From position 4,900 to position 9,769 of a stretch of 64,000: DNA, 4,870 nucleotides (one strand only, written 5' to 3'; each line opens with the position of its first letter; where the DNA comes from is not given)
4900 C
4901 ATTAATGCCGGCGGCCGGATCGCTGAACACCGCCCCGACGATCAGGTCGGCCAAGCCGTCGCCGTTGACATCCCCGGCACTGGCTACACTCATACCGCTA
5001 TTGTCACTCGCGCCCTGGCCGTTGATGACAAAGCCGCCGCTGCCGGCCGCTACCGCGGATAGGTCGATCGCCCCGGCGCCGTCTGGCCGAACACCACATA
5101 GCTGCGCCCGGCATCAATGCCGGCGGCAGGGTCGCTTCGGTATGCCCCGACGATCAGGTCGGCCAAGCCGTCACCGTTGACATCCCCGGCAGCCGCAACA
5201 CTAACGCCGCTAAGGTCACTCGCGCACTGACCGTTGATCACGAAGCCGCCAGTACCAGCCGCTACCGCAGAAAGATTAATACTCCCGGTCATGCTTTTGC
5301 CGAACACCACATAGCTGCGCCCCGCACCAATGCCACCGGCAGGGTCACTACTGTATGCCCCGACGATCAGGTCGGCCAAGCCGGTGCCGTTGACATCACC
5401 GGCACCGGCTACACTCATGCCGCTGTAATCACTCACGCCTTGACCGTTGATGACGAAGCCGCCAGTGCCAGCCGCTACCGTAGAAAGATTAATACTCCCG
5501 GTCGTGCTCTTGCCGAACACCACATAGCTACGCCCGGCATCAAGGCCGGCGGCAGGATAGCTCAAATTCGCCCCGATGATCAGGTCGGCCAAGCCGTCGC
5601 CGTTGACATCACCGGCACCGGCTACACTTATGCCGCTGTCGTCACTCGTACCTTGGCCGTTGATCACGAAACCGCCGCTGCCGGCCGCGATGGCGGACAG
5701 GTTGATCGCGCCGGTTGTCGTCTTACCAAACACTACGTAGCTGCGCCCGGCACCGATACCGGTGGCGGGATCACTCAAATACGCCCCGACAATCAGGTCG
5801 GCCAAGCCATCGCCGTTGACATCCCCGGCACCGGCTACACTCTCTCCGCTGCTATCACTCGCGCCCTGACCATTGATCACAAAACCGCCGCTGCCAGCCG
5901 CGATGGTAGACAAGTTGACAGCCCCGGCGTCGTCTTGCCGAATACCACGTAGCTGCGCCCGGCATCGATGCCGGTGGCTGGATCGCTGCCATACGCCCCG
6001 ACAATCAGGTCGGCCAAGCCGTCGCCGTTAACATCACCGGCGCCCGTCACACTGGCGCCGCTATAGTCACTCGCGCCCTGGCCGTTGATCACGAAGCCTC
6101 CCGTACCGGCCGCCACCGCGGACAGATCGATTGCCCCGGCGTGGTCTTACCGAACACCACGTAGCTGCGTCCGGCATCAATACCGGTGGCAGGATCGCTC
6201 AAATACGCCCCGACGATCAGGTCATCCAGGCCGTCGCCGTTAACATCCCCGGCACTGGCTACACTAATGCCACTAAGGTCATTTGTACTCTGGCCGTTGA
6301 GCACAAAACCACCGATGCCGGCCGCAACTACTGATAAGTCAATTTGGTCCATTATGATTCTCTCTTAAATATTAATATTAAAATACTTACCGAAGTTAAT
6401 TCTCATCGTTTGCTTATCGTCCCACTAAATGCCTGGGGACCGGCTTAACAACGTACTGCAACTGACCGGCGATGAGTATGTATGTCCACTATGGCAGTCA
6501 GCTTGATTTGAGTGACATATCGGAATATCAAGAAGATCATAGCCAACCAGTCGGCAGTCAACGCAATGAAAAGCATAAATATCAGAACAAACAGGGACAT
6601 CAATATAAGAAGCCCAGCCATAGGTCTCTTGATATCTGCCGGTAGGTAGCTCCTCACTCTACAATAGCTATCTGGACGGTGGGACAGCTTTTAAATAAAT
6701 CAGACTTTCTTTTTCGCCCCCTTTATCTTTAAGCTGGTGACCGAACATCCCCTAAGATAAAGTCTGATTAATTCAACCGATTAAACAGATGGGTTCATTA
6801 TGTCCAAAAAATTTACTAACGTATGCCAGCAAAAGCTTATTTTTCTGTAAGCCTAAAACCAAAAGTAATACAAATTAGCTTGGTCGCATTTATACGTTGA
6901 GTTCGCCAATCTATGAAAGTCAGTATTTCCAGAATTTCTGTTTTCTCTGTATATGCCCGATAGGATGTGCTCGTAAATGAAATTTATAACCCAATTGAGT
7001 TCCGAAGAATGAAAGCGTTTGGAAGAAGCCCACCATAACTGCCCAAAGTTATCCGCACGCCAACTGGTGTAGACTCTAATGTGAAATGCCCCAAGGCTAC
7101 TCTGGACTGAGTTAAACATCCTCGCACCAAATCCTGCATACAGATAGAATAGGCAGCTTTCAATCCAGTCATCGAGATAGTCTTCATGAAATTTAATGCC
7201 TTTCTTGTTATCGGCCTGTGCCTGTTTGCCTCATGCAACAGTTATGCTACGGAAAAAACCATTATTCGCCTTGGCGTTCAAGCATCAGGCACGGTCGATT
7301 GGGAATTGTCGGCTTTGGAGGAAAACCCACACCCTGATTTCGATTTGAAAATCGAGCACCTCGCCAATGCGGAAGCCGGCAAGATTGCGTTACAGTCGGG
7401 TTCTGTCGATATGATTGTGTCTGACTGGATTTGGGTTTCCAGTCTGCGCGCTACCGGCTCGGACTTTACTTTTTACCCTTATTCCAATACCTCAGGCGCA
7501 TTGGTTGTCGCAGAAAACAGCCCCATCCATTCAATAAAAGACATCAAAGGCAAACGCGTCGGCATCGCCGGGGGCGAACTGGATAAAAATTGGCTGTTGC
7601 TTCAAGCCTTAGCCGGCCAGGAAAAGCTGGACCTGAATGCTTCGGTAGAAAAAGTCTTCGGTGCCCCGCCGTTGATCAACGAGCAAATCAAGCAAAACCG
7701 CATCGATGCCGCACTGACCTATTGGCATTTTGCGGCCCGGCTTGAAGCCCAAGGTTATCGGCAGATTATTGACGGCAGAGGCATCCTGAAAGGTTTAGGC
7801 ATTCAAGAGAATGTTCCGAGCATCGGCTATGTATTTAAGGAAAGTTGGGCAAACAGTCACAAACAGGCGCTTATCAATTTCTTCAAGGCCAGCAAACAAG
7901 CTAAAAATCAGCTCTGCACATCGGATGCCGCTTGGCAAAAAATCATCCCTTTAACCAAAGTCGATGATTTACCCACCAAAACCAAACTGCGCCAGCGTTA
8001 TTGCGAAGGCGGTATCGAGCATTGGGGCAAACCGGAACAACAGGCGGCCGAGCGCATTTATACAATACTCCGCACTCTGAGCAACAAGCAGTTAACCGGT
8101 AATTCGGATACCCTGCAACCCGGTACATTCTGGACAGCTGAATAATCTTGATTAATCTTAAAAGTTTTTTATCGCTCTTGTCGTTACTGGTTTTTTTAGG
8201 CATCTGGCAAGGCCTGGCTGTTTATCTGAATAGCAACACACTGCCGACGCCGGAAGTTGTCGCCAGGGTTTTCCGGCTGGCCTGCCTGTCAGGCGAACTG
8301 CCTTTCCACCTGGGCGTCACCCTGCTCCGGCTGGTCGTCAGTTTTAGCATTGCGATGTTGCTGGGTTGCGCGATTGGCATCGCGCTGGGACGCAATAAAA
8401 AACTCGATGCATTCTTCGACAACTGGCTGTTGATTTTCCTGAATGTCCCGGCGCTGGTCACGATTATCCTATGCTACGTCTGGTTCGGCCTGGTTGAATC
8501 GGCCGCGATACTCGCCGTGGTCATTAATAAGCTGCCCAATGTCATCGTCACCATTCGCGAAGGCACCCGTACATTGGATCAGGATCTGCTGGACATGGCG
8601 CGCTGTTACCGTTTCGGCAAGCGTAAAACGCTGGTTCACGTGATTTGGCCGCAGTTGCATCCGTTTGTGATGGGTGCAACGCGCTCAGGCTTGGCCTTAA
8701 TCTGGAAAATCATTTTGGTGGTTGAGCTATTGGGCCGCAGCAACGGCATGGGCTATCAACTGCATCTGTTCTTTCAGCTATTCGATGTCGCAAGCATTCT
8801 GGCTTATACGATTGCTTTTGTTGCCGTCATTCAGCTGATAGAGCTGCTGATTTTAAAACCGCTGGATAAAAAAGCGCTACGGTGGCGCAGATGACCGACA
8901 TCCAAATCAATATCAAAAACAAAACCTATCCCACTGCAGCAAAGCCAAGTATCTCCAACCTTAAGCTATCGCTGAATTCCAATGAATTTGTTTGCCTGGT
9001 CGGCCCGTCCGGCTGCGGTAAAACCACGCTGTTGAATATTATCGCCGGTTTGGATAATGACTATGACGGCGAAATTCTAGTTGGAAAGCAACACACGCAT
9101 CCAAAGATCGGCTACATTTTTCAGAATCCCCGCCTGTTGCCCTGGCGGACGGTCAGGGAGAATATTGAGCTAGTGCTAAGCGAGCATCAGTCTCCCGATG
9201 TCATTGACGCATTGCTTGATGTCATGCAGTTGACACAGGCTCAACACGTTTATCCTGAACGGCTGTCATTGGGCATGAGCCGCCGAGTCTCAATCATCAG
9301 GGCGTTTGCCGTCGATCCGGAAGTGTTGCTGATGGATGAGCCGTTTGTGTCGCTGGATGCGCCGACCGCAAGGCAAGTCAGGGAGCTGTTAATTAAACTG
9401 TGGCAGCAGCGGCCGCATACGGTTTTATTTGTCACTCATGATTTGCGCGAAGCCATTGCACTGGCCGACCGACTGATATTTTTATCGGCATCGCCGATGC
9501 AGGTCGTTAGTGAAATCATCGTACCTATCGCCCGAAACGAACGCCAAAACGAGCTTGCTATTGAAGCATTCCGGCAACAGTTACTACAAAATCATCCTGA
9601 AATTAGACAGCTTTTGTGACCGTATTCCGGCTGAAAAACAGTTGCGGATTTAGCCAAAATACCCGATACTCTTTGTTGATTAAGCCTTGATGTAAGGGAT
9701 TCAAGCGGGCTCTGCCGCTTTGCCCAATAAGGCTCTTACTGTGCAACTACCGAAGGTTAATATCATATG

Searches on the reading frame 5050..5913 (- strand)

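Call 95: search_protein_families(library=pfam, max_evalue=0.0001, proteins=[window:5050-5913:-])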
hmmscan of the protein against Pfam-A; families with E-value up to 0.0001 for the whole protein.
window:5050-5913:- (287 aa): 3 families
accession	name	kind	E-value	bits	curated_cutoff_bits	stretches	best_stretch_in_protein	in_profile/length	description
PF01839.29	FG-GAP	-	5.6e-23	80.8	22.1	3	236-274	2-37/37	FG-GAP repeat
PF13517.12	FG-GAP_3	-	9.1e-13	49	26.9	0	219-255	26-61/61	FG-GAP-like repeat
PF21955.1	CarG-like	-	9.9e-05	22.9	28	0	102-150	9-55/144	Carbapenem resistance protein CarG-like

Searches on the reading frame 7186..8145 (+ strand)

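Call 95: search_protein_families(library=pfam, max_evalue=0.0001, proteins=[window:7186-8145:+])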
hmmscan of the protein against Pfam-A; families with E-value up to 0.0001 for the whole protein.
window:7186-8145:+ (319 aa): 1 family
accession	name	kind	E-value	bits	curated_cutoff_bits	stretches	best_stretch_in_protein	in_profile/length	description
PF09084.16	NMT1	-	3.5e-10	40.6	20.5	1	53-240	22-206/216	NMT1/THI5 like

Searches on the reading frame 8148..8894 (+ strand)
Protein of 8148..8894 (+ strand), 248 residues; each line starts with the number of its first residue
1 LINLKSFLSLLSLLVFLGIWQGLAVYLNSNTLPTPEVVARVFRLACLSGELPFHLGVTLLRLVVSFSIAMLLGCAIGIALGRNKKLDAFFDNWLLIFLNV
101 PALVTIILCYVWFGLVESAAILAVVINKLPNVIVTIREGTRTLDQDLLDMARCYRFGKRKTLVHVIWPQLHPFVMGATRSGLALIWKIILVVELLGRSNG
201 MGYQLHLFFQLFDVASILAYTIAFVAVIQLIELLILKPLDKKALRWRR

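Call 95: search_protein_families(library=pfam, max_evalue=0.0001, proteins=[window:8148-8894:+])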
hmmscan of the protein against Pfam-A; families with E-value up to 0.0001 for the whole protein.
window:8148-8894:+ (248 aa): 1 family
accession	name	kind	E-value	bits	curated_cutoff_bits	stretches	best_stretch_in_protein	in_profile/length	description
PF00528.27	BPD_transp_1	-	9.6e-21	74.8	26.4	1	75-231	3-167/184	Binding-protein-dependent transport system inner membrane component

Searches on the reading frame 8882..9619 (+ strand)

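Call 95: search_protein_families(library=pfam, max_evalue=0.0001, proteins=[window:8882-9619:+])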
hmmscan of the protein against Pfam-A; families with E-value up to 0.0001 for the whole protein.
window:8882-9619:+ (245 aa): 3 families
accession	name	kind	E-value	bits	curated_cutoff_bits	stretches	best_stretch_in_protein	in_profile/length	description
PF00005.33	ABC_tran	-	2.4e-29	103.1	25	1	25-155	2-136/137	ABC transporter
PF13304.12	AAA_21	-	1e-09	39.3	27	0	118-188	228-300/304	AAA domain, putative AbiEii toxin, Type IV TA system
PF03193.22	RsgA_GTPase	-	5.3e-05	23.5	30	0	14-56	85-128/174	RsgA GTPase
